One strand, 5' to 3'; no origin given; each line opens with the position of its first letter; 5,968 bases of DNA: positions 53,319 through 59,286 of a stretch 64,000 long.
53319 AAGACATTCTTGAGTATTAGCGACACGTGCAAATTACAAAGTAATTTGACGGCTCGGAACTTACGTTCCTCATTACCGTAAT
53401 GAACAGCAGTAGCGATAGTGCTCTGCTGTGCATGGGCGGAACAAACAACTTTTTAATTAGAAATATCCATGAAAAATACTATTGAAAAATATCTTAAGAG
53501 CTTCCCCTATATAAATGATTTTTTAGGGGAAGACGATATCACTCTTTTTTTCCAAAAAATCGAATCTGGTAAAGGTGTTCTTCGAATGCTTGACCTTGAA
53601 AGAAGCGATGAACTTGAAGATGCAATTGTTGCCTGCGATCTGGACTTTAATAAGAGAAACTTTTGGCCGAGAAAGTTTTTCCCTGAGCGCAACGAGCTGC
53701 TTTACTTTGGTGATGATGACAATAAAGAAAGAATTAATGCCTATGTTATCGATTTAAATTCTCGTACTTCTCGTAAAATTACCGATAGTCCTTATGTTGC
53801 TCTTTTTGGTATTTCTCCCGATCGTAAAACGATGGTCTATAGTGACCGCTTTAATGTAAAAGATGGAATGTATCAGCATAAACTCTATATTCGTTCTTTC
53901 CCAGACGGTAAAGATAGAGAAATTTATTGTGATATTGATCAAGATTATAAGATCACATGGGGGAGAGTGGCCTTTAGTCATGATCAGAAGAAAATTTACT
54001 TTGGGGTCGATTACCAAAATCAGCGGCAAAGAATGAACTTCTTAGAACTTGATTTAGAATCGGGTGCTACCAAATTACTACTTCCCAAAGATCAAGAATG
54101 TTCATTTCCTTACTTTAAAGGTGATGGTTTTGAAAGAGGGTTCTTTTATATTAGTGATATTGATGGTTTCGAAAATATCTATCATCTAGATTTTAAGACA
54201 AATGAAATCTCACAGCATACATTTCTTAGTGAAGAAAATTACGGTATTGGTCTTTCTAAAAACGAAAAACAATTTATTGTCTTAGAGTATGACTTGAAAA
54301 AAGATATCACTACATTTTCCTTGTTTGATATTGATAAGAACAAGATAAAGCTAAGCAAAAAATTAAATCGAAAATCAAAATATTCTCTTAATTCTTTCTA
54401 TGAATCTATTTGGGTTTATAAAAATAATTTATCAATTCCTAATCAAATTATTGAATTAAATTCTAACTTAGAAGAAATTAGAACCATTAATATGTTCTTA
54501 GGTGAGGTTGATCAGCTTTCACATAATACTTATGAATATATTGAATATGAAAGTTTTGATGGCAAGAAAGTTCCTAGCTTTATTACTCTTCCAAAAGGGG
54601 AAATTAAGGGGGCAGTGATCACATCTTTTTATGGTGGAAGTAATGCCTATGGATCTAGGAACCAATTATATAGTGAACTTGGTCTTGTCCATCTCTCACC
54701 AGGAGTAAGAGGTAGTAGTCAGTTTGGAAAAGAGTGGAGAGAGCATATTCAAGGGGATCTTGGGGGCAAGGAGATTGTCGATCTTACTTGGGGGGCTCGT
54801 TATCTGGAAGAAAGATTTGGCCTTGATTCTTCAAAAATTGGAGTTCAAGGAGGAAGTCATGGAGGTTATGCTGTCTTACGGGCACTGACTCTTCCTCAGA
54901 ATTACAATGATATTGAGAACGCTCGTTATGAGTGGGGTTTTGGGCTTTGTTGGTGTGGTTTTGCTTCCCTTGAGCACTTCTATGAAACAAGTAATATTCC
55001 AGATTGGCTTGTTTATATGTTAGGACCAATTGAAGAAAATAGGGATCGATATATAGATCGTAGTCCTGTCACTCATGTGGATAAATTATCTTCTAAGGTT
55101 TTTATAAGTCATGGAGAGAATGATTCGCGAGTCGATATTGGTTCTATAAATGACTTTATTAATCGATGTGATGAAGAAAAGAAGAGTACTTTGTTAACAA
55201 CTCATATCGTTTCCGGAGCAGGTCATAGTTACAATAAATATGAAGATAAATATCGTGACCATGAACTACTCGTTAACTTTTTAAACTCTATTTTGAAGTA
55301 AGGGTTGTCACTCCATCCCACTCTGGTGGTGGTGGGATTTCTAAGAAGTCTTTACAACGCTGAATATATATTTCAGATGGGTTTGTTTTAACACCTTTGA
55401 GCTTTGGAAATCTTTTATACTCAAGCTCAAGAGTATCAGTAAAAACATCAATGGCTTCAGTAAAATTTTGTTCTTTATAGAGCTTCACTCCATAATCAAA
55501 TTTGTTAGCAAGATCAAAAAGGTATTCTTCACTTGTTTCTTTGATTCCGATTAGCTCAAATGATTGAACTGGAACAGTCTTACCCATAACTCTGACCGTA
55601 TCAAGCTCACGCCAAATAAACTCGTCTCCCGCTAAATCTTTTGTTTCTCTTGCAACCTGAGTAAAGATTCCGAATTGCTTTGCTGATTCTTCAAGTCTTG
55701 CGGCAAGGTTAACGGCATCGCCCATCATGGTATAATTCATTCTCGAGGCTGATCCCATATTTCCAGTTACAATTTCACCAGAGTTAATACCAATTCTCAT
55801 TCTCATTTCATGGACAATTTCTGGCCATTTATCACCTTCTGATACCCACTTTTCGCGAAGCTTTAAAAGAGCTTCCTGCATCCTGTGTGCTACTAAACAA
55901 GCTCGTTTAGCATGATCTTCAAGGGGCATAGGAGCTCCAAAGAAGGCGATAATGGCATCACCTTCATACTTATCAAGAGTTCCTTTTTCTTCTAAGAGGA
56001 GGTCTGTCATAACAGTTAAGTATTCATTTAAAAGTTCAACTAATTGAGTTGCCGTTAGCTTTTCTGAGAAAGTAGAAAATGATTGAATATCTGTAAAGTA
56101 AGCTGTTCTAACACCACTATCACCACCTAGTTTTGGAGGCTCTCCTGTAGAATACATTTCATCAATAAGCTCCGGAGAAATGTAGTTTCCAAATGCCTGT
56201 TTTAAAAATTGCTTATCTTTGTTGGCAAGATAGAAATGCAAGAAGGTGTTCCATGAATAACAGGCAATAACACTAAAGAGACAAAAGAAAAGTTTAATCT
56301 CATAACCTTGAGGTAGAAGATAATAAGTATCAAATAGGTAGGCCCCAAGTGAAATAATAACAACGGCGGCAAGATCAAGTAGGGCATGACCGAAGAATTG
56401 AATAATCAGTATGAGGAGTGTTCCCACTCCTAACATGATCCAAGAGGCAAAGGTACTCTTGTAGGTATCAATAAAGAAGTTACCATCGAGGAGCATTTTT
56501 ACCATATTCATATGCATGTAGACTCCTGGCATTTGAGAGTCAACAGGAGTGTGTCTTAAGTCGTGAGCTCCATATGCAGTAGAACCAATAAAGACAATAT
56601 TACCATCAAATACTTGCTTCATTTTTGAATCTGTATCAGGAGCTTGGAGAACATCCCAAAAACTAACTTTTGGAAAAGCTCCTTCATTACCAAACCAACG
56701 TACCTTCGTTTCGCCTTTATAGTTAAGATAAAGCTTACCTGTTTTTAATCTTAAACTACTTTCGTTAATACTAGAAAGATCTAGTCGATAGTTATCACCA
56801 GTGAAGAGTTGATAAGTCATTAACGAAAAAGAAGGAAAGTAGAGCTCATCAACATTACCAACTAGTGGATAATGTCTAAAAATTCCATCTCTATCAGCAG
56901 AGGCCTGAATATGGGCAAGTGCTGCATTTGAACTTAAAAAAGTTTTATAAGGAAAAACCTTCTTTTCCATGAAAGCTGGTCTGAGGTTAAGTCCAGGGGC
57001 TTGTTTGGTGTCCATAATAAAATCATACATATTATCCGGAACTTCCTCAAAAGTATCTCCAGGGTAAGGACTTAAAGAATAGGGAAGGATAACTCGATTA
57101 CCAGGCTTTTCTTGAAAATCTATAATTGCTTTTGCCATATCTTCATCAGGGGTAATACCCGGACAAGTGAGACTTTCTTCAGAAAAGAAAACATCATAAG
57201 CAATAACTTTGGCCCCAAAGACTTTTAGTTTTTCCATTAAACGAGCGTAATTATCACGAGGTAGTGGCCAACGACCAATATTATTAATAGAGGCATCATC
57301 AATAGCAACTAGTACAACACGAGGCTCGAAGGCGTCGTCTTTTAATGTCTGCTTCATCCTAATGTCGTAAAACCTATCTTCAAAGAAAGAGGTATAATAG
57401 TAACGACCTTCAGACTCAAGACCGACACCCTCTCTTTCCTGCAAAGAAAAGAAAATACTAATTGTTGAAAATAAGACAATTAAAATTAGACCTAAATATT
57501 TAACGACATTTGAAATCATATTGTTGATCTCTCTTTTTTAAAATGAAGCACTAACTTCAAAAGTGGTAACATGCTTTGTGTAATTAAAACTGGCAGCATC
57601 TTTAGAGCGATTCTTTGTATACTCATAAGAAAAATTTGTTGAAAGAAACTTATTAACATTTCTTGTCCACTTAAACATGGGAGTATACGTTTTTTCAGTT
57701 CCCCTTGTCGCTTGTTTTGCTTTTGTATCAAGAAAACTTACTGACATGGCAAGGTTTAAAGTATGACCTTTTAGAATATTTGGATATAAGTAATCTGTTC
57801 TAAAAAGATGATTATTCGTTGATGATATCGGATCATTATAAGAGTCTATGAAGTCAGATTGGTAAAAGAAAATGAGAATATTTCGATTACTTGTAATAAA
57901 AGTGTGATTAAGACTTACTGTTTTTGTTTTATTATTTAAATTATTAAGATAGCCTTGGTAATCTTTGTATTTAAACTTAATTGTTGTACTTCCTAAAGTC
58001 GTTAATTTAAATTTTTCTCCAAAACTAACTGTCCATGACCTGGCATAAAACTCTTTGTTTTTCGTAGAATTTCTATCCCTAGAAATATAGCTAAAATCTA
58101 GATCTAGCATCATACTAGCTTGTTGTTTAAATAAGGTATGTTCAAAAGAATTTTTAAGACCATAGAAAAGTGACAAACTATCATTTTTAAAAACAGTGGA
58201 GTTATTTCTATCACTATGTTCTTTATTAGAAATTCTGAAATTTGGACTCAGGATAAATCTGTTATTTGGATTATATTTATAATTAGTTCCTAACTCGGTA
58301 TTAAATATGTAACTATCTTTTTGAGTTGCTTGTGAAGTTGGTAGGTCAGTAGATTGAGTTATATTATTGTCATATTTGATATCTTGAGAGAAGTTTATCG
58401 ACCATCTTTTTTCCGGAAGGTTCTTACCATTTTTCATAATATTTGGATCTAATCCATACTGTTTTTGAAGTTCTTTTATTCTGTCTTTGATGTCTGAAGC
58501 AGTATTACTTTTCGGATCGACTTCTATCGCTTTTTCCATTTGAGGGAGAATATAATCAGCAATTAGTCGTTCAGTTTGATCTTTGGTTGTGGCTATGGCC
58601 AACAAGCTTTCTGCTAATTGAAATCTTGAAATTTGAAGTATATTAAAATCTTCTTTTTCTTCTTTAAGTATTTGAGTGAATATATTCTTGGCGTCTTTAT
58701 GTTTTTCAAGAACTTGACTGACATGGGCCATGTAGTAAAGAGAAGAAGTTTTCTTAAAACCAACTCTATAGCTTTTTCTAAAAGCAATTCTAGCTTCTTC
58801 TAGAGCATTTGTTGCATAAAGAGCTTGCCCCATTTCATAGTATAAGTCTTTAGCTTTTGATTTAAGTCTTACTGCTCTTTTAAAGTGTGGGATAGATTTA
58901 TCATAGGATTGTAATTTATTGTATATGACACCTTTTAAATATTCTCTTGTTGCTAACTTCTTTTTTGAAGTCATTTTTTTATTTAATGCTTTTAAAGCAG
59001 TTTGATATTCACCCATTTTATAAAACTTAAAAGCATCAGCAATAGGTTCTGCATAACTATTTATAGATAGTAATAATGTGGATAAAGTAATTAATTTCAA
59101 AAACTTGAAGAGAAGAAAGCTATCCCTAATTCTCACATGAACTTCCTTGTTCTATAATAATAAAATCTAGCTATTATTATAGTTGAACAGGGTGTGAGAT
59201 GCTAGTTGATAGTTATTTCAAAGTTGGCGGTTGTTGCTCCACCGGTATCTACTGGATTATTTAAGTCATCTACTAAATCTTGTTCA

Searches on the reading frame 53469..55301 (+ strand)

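Call 54: search_protein_families(library=pfam, proteins=[window:53469-55301:+], max_evalue=0.0001)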
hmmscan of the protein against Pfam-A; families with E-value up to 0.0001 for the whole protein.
window:53469-55301:+ (610 aa): 2 families
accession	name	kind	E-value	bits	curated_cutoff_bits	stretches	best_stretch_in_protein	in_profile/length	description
PF00326.27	Peptidase_S9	-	2.5e-28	99.4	22.6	1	396-609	5-210/213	Prolyl oligopeptidase family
PF20434.5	BD-FAE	-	7.4e-07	29.3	26.8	1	448-557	82-205/215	BD-FAE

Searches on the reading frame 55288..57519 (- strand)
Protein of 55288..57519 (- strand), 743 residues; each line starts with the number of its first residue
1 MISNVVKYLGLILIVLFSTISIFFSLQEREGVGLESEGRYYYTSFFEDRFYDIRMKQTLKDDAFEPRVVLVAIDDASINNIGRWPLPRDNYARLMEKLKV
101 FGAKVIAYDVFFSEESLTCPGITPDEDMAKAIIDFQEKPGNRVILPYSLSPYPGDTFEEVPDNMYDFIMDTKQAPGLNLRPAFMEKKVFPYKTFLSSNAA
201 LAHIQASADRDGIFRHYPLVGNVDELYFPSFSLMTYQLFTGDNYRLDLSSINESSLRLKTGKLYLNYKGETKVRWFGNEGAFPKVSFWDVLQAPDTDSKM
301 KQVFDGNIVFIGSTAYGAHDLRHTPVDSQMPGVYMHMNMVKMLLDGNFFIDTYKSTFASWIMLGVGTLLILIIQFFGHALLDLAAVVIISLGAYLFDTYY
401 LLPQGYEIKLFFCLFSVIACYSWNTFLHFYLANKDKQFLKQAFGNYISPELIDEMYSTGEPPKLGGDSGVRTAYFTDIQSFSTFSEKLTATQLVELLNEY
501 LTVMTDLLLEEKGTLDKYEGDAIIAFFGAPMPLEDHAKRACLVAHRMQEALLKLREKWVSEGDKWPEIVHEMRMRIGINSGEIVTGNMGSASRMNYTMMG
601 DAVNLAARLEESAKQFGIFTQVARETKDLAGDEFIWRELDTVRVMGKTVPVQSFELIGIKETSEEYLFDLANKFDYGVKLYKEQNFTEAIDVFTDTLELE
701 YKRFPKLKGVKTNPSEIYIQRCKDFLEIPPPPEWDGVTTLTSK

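Call 54: search_protein_families(library=pfam, proteins=[window:55288-57519:-], max_evalue=0.0001)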
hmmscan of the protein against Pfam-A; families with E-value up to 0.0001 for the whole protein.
window:55288-57519:- (743 aa): 2 families
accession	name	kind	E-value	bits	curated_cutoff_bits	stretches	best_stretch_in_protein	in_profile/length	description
PF05226.16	CHASE2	-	2.5e-51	175.2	26.3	1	44-368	16-253/257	CHASE2 domain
PF00211.25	Guanylate_cyc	-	1.3e-21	77.5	21.9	1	472-648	10-174/183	Adenylate and Guanylate cyclase catalytic domain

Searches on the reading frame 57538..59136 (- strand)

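Call 54: search_protein_families(library=pfam, proteins=[window:57538-59136:-], max_evalue=0.0001)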
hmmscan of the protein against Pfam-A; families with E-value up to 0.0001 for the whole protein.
window:57538-59136:- (532 aa): 6 families
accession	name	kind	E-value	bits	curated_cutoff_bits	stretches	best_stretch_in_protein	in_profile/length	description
PF00515.34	TPR_1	-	8.2e-08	32.2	27.8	0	66-92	5-31/34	Tetratricopeptide repeat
PF07719.23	TPR_2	-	4.3e-07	30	27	0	98-123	3-28/34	Tetratricopeptide repeat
PF13414.12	TPR_11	-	9.9e-07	28.8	26.8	1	71-108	3-40/42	TPR repeat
PF13432.12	TPR_16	-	1.2e-05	26.1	32.7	1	74-123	9-58/65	Tetratricopeptide repeat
PF13424.12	TPR_12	-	3.2e-05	24.5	30.1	0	67-124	8-73/77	Tetratricopeptide repeat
PF14559.12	TPR_19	-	9.1e-05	23.2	25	0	77-116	6-45/68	Tetratricopeptide repeat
